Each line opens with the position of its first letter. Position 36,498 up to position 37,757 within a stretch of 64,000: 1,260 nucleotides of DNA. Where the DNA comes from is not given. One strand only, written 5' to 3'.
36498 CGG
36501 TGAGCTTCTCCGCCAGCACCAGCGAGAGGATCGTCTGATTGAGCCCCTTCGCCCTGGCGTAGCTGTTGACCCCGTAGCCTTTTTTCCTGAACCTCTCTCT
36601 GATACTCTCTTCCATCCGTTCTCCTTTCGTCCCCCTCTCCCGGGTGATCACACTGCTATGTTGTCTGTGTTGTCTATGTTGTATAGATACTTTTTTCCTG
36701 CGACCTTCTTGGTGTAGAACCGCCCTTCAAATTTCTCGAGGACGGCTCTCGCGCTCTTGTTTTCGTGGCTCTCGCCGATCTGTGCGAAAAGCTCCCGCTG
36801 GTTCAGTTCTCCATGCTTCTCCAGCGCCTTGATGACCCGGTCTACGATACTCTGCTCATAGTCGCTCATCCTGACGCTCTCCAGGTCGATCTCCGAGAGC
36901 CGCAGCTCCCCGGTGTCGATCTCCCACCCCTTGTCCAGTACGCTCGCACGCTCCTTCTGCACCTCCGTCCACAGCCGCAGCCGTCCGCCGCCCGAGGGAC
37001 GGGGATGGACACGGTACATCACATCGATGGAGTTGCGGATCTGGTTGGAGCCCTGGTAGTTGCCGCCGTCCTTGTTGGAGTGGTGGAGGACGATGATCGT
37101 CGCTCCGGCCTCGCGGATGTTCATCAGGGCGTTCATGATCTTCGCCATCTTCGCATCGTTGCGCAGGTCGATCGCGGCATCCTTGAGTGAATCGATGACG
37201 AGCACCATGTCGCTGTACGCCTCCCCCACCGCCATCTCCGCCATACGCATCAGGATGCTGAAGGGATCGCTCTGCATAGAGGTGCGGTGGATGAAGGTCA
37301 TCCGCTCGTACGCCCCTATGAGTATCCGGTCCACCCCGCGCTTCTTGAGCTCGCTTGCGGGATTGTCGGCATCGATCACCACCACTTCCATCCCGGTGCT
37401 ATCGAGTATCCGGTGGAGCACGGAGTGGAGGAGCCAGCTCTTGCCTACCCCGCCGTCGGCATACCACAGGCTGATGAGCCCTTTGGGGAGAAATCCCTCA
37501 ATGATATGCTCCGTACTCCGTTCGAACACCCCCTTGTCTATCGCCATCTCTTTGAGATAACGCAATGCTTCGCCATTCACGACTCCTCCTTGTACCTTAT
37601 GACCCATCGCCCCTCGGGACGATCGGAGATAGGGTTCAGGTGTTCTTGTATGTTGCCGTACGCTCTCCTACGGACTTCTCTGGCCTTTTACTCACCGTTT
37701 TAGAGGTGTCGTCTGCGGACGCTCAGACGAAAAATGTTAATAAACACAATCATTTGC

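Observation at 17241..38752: Head-less Mu-like transposable element carrying only lysis + sipho-type tail genes (candidate transposable tailocin-like system)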

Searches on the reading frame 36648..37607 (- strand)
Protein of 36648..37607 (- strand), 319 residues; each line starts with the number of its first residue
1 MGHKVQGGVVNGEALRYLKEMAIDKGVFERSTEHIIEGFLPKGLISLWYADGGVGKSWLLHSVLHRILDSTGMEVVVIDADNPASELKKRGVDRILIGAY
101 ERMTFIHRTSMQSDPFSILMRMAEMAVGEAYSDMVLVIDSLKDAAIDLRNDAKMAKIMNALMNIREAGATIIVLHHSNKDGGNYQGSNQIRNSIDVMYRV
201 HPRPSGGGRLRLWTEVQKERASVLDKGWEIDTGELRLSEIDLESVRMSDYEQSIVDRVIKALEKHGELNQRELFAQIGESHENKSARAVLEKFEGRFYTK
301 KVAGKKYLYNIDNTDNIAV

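Call 4: search_protein_families(library=pfam, max_evalue=0.01, proteins=[window:36648-37607:-])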
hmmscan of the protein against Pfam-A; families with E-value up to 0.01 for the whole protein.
window:36648-37607:- (319 aa): 3 families
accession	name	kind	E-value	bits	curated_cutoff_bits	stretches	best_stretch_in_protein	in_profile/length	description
PF13481.12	AAA_25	-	2.9e-16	60.1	27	1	29-181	19-194/195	AAA domain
PF01656.29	CbiA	-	0.00015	22.2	25.4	1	50-296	6-86/125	CobQ/CobB/MinD/ParA nucleotide binding domain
PF01935.23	DUF87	-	0.0034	17.9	23.2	0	50-82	30-62/220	Helicase HerA, central domain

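Call 64: search_protein_families(library=phrogs, max_evalue=0.01, proteins=[window:36648-37607:-])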
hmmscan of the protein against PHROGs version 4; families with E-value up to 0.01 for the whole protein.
window:36648-37607:- (319 aa): 7 families
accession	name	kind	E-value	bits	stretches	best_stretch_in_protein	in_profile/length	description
phrog_6357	-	unknown function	3.5e-78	264.1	1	15-311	3-301/321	-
phrog_239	-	DNA, RNA and nucleotide metabolism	3.2e-09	37.3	1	36-251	352-620/801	DNA primase/helicase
phrog_6012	-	DNA, RNA and nucleotide metabolism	8.5e-07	29.5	1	111-198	233-311/447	DNA helicase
phrog_2850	-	unknown function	0.00013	22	1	136-202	263-333/465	-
phrog_3123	-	unknown function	0.00034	20.3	0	129-186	454-514/583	-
phrog_243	-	DNA, RNA and nucleotide metabolism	0.0037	17.3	0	134-184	144-198/273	DnaB-like replicative helicase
phrog_906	-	DNA, RNA and nucleotide metabolism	0.0053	16.5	0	136-200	628-696/872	DNA polymerase/primase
